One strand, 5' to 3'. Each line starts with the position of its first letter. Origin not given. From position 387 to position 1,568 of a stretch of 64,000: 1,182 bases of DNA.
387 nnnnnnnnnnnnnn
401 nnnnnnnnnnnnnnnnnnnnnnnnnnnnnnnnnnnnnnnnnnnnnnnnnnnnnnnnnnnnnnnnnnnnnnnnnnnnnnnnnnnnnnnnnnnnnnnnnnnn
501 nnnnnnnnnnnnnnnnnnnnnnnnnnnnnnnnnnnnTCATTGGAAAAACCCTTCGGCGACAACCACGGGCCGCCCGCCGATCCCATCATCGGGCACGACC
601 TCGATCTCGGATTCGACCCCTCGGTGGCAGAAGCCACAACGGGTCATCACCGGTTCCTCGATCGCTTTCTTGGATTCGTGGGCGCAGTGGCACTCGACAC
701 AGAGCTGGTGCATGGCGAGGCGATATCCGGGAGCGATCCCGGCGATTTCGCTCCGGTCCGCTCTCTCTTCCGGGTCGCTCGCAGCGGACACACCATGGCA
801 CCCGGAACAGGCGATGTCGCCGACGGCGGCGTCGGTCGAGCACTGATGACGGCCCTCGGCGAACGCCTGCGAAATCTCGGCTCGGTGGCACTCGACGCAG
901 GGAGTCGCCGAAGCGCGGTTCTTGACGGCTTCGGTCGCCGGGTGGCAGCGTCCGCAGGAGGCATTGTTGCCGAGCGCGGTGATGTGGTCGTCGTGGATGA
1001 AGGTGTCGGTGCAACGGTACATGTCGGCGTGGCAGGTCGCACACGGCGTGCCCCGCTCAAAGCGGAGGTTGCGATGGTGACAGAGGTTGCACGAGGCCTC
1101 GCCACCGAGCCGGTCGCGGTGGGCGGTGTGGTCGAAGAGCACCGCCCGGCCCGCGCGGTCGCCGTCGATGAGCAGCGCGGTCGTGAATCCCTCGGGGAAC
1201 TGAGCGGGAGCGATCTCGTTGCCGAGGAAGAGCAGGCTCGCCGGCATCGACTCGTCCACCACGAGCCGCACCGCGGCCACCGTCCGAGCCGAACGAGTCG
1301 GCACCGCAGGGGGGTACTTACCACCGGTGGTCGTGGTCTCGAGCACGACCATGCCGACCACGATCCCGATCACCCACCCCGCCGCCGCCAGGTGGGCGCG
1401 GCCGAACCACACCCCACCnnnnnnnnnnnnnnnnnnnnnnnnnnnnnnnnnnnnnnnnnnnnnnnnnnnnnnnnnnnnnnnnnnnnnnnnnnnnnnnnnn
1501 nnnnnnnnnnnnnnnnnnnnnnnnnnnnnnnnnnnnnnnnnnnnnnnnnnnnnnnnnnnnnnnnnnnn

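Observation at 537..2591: NrfD/DsrP-like membrane subunit fused in-frame to a heptahaem cytochrome c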

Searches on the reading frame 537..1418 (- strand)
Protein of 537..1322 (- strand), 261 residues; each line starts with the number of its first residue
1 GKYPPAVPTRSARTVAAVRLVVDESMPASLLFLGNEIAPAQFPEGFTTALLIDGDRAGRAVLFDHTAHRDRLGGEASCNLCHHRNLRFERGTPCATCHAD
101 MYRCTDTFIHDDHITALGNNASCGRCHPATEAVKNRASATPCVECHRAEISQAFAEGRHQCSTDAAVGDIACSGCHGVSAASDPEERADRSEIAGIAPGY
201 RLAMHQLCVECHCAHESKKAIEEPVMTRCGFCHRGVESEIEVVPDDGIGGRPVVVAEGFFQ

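Call 30: search_protein_representatives(protein=window:537-1322:-)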
Query: 261 residues. Proteins with E-value up to 0.001 (for the whole library): 288; up to 1e-10: 204; up to 1e-30: 18. The best 150 are listed.
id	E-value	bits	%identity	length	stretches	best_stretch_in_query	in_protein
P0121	1.4e-59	218.0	48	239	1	37-250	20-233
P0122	1.9e-50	188.1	54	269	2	1-152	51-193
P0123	8.7e-48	179.4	52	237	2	45-157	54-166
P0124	3.9e-46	174.0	63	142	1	129-259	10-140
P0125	1.4e-43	165.6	52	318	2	49-155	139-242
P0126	1.5e-39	152.3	46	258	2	6-153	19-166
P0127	9.1e-38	146.5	46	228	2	4-151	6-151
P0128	1.1e-36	142.9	44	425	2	4-151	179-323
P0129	2.0e-36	142.1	49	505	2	12-152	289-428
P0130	5.0e-36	140.8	50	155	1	108-245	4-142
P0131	6.5e-36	140.4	45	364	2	2-148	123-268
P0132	4.5e-34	134.4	49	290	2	11-145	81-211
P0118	1.4e-32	129.5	46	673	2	47-152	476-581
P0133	1.5e-32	129.4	45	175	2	47-150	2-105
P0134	2.4e-32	128.8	39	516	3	3-150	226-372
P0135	4.5e-32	127.9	41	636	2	3-148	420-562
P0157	7.4e-28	114.0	37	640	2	4-155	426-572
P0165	5.7e-27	111.1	39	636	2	36-152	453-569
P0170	2.8e-26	108.8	48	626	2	48-147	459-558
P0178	2.0e-24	102.8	36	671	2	4-152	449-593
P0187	1.1e-22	97.1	38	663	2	7-150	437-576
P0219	5.5e-19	85.0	39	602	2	14-150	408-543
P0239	1.6e-17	80.2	45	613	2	46-151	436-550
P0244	5.2e-17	78.5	41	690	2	55-154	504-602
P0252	9.9e-17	77.6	38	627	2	43-148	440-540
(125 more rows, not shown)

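Call 42: find_related_loci(query=A3, collection=genome_contigs, flank=8000)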
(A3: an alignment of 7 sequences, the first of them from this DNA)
Query A3 (293 aa) in genome_contigs; peptide patterns used: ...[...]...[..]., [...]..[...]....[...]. (x = any residue, [..] = any of these).
91 stretches matched a pattern; 64 encode a relative of the query (tblastn E <= 1e-3); 63 distinct loci.
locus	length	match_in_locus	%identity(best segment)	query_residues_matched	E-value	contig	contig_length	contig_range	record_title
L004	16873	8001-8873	71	1-291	6e-140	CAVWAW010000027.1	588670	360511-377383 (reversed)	MAG: uncultured Acidobacteriota bacterium isolate MFD03804.bin.1.249 genome assembly, contig: contig_8551, whole genome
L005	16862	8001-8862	61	1-288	2e-87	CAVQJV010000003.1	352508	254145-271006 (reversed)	MAG: uncultured Acidobacteriota bacterium isolate MFD09779.bin.2.172 genome assembly, contig: contig_16306, whole genome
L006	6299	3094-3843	42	1-280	5e-58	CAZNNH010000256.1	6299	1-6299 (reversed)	MAG TPA_asm: uncultured Acidobacteriota bacterium isolate binchicken_co129_729 genome assembly, contig: NODE_42659_lengt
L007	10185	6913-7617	45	1-265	5e-58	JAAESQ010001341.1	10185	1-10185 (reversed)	MAG: bacterium isolate Ust_16 UstG_CONTIG4243824, whole genome shotgun sequence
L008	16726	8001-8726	41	1-278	3e-57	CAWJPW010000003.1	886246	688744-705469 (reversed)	MAG: uncultured Acidobacteriota bacterium isolate MFD02923.bin.1.132 genome assembly, contig: contig_30912, whole genome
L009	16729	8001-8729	42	1-273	7e-56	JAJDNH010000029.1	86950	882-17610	MAG: Acidobacteria bacterium isolate ALJrbin.24 k141_2811516, whole genome shotgun sequence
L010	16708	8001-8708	42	4-269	8e-54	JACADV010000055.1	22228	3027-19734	MAG: Thermoanaerobaculaceae bacterium isolate L.E.AB.8 k119_235156, whole genome shotgun sequence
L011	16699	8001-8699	41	4-266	3e-52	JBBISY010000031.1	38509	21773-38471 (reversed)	MAG: Acidobacteriota bacterium isolate PGS172224_bin_384 NODE_1251_length_38509_cov_19.705258, whole genome shotgun sequ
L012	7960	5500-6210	37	1-267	6e-49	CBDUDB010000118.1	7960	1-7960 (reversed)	MAG TPA_asm: uncultured bacterium isolate SRR7614707_binner12_Refined_20 genome assembly, contig: ERZ23877653.5060, whol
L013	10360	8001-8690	38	2-267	8e-48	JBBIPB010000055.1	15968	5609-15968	MAG: Acidobacteriota bacterium isolate QH2S170213_bin_293 NODE_4186_length_15968_cov_18.215170, whole genome shotgun seq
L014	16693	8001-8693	41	2-266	6e-47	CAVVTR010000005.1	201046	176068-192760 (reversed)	MAG: uncultured Acidobacteriota bacterium isolate MFD02923.bin.1.143 genome assembly, contig: contig_13661, whole genome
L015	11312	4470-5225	35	4-274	6e-44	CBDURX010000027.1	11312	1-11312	MAG TPA_asm: uncultured bacterium isolate SRR22302364_binner13_Refined_49 genome assembly, contig: ERZ25073603.2667, who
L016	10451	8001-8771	35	2-288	1e-43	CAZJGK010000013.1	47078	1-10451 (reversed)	MAG TPA_asm: uncultured Fibrobacteraceae bacterium isolate binchicken_co150_663 genome assembly, contig: NODE_1550_lengt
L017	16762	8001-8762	36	1-284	1e-42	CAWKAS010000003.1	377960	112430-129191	MAG: uncultured Acidobacteriota bacterium isolate MFD09779.bin.1.286 genome assembly, contig: contig_24837, whole genome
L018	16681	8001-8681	38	4-267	4e-42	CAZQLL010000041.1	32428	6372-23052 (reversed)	MAG TPA_asm: uncultured Thermoanaerobaculia bacterium isolate binchicken_co107_161 genome assembly, contig: NODE_3440_le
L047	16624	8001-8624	35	33-266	7e-33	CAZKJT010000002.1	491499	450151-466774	MAG TPA_asm: uncultured Planctomycetales bacterium isolate binchicken_co179_117 genome assembly, contig: NODE_50_length_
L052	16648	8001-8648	32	26-269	2e-30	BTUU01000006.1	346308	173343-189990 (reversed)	MAG: Planctomycetota bacterium AMX-MBFR-47 DNA, sequence06, whole genome shotgun sequence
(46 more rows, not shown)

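Call 48: search_protein_families(library=pfam, proteins=[L047:5051-5881:+, L047:8606-11272:+, L052:4955-5908:+, L052:8777-11323:+, L047:3891-5129:-, L052:3949-4947:-], max_evalue=0.001)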
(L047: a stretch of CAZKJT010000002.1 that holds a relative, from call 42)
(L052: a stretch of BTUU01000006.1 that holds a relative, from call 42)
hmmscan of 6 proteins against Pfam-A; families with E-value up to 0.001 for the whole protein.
L047:5051-5881:+ (276 aa): 0 families

L047:8606-11272:+ (888 aa): 3 families
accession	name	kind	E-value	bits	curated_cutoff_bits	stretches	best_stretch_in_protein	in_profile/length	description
PF09699.15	Paired_CXXCH_1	-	6.3e-46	154.2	20.6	6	533-564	8-39/41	Doubled CXXCH motif (Paired_CXXCH_1)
PF14522.11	Cytochrome_C7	-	2.1e-17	63.2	24.8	0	662-730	8-66/67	Cytochrome c7 and related cytochrome c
PF14537.11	Cytochrom_c3_2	-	7.8e-15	55.6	25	1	418-514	6-79/79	Cytochrome c3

L052:4955-5908:+ (317 aa): 0 families

L052:8777-11323:+ (848 aa): 3 families
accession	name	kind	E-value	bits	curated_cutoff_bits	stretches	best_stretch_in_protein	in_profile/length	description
PF09699.15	Paired_CXXCH_1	-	8.1e-48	160.3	20.6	7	491-522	8-39/41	Doubled CXXCH motif (Paired_CXXCH_1)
PF14522.11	Cytochrome_C7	-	1.5e-22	79.6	24.8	0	301-342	12-56/67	Cytochrome c7 and related cytochrome c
PF14537.11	Cytochrom_c3_2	-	1.2e-19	71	25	1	375-472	5-79/79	Cytochrome c3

L047:3891-5129:- (412 aa): 3 families
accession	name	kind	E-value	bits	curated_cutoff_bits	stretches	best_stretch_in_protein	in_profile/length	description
PF00246.29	Peptidase_M14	-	8.2e-19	68.7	21.6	1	193-330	17-186/286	Zinc carboxypeptidase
PF24827.1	AstE_AspA_cat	-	1.7e-08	34.7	25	1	217-300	4-81/192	Succinylglutamate desuccinylase/Aspartoacylase catalytic domain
PF10994.13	DUF2817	-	2.8e-06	27.5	23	1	217-293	53-120/341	Protein of unknown function (DUF2817)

L052:3949-4947:- (332 aa): 5 families
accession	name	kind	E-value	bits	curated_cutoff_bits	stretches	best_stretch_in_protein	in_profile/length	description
PF02607.22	B12-binding_2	-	1.8e-10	41.3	23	1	125-195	4-73/74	B12 binding domain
PF12728.13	HTH_17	-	3.6e-08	34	27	1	47-95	2-49/51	Helix-turn-helix domain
PF00376.29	MerR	-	2.5e-06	27.7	28.2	1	48-83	1-37/38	MerR family regulatory protein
PF02310.24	B12-binding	-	2.1e-05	24.8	32.1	1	210-310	4-106/121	B12 binding domain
PF13411.12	MerR_1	-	0.00073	20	21.6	0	48-83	2-37/69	MerR HTH family regulatory protein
